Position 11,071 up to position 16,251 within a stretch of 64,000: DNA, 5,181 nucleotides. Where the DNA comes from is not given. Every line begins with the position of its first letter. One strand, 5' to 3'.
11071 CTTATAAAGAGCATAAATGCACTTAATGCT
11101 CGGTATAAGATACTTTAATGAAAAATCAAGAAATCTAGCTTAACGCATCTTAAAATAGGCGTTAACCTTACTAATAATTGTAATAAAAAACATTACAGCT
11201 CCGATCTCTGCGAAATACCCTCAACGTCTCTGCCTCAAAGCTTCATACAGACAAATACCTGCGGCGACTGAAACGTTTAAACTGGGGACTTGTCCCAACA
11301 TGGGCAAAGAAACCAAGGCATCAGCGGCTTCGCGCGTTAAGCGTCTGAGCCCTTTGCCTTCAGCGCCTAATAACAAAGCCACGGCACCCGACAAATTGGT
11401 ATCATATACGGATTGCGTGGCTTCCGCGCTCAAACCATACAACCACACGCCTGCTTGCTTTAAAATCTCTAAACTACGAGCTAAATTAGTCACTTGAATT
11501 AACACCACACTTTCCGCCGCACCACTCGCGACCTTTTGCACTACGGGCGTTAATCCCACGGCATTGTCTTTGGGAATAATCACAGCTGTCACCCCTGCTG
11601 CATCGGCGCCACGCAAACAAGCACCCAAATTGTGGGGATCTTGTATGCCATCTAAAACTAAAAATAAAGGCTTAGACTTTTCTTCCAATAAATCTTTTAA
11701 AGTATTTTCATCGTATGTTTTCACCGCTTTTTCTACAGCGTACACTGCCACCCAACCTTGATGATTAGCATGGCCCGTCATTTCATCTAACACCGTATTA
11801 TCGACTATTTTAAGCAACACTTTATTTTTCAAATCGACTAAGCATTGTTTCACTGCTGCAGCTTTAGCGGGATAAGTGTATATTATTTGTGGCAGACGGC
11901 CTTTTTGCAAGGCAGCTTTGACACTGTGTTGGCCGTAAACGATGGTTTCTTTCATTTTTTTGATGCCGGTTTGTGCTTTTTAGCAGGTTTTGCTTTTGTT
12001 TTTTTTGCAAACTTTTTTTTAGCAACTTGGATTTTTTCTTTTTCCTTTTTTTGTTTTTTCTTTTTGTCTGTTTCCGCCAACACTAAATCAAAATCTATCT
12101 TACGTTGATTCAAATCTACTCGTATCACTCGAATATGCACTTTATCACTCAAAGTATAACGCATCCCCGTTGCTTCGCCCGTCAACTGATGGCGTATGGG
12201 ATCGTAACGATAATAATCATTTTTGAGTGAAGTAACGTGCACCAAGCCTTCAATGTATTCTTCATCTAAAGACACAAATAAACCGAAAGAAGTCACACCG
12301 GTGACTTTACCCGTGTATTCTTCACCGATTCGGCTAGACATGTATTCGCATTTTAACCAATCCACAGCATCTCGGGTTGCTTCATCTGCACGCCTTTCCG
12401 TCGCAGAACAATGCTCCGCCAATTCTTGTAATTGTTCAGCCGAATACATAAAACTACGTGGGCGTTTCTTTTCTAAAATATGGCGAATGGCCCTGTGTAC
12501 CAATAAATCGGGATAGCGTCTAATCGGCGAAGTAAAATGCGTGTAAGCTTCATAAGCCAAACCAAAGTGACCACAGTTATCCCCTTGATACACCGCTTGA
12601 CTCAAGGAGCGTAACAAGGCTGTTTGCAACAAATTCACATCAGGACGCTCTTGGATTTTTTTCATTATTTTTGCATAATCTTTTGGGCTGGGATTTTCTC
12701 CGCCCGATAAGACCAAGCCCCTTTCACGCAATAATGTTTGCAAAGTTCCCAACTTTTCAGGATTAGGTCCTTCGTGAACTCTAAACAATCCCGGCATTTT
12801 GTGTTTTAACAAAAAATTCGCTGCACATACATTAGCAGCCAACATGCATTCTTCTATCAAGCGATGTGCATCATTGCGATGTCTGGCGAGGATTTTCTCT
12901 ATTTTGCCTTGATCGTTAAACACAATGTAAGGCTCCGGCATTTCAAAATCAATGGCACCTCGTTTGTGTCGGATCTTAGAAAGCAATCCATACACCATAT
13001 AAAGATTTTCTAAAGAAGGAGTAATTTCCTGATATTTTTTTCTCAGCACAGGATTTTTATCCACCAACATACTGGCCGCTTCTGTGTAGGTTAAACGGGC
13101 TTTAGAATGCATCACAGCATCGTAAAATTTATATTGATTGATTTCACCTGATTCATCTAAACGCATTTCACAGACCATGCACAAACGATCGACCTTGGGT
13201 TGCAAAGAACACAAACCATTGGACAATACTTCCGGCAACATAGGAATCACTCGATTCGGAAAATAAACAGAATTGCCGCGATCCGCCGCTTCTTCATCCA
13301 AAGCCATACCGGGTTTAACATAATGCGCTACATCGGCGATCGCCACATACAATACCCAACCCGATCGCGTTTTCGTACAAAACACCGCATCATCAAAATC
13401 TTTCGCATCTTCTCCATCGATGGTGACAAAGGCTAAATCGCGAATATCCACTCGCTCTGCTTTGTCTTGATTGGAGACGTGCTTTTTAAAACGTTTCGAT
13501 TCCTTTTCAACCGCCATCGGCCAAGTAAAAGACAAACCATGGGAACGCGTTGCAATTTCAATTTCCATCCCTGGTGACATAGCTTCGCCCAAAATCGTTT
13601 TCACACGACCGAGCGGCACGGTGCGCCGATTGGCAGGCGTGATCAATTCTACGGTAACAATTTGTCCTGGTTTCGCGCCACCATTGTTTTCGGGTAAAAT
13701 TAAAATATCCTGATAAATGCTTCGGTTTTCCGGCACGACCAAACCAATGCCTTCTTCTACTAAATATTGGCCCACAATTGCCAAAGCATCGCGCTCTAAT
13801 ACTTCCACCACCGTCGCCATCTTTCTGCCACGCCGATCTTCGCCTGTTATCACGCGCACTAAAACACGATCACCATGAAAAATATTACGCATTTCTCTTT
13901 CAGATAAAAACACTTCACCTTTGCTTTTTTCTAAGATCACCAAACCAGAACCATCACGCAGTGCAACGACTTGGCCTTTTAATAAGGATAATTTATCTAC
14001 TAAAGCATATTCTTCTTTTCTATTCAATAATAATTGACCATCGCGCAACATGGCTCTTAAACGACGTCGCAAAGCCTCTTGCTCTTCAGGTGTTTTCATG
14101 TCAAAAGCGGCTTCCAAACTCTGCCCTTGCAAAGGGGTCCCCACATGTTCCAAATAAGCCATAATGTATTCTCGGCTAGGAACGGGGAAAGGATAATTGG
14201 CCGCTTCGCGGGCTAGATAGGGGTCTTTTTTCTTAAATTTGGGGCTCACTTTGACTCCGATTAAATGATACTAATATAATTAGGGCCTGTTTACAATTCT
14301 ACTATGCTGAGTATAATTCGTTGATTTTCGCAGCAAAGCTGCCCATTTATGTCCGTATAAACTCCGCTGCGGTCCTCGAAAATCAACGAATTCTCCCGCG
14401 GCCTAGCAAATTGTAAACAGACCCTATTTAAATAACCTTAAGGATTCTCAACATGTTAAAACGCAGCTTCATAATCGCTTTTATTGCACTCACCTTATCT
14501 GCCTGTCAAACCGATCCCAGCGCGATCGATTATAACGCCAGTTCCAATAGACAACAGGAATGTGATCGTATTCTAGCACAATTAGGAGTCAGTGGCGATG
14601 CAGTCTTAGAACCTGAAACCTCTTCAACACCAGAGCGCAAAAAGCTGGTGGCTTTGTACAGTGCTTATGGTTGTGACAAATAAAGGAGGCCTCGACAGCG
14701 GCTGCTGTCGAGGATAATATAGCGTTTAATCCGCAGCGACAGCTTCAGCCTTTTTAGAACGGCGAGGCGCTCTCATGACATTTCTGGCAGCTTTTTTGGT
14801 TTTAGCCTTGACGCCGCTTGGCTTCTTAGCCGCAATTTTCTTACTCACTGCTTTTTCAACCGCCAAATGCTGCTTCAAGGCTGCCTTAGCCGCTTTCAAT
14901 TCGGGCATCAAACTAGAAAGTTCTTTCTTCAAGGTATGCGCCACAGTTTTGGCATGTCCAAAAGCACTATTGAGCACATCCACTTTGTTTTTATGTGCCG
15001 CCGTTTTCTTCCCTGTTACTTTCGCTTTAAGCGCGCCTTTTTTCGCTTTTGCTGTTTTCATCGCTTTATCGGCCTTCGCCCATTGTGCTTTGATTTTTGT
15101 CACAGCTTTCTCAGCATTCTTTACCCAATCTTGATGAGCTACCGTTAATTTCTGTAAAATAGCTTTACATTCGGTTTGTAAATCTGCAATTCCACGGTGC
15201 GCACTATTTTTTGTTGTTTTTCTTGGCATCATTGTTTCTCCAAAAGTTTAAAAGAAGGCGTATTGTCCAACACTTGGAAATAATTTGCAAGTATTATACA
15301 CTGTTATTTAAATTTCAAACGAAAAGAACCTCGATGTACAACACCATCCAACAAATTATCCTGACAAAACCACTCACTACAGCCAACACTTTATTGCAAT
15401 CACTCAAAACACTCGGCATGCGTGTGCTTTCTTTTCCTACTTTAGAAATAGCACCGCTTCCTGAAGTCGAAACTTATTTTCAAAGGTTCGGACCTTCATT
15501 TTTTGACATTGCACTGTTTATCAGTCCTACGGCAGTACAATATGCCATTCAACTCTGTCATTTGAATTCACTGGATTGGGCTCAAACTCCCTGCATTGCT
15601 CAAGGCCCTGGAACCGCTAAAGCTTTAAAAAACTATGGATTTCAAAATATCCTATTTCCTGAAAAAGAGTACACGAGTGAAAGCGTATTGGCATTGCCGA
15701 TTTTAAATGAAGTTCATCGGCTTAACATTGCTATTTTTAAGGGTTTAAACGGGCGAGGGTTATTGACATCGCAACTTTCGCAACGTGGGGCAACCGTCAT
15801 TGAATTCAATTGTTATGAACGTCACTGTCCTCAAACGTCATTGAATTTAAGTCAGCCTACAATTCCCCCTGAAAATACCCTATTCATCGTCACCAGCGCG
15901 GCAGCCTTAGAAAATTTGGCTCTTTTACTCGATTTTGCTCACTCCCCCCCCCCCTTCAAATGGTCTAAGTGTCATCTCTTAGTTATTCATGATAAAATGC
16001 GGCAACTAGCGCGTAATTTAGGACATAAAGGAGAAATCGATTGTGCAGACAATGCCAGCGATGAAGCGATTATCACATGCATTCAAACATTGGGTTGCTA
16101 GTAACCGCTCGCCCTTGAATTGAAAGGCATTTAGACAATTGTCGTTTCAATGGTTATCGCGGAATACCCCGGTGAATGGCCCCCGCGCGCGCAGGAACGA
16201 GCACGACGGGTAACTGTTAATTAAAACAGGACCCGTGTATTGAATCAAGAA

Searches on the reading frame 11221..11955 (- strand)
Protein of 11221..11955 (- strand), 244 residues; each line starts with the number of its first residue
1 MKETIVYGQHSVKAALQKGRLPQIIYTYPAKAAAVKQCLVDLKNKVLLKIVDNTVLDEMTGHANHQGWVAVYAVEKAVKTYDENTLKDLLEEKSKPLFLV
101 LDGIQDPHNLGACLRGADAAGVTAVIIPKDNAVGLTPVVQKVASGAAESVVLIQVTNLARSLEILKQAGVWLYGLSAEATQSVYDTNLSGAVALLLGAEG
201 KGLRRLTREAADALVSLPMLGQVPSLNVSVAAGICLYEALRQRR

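Call 71: search_protein_families(library=pfam, proteins=[window:11221-11955:-], max_evalue=0.00001)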
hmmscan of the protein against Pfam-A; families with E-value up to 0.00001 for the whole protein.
window:11221-11955:- (244 aa): 2 families
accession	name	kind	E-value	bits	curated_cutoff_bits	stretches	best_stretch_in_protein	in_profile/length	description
PF00588.24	SpoU_methylase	-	2.6e-40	138.3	29.7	1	97-237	2-142/142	SpoU rRNA Methylase family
PF08032.17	SpoU_sub_bind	-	3.2e-09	37.4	22.8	1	5-72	1-70/76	RNA 2'-O ribose methyltransferase substrate binding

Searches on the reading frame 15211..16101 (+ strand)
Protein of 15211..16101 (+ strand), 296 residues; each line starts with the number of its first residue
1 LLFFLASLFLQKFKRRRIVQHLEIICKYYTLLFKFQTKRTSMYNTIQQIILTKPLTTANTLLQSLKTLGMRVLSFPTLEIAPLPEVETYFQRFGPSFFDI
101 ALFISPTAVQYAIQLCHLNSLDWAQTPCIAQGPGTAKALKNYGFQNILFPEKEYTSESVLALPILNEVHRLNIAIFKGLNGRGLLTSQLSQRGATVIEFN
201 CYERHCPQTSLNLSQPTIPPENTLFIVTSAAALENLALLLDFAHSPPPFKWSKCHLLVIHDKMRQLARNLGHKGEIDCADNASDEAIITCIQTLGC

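Call 71: search_protein_families(library=pfam, proteins=[window:15211-16101:+], max_evalue=0.00001)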
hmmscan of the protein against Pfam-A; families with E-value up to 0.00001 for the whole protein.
window:15211-16101:+ (296 aa): 1 family
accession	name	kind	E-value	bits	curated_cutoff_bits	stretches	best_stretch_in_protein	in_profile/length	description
PF02602.20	HEM4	-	1.3e-26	93.6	27.5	1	62-273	4-216/231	Uroporphyrinogen-III synthase HemD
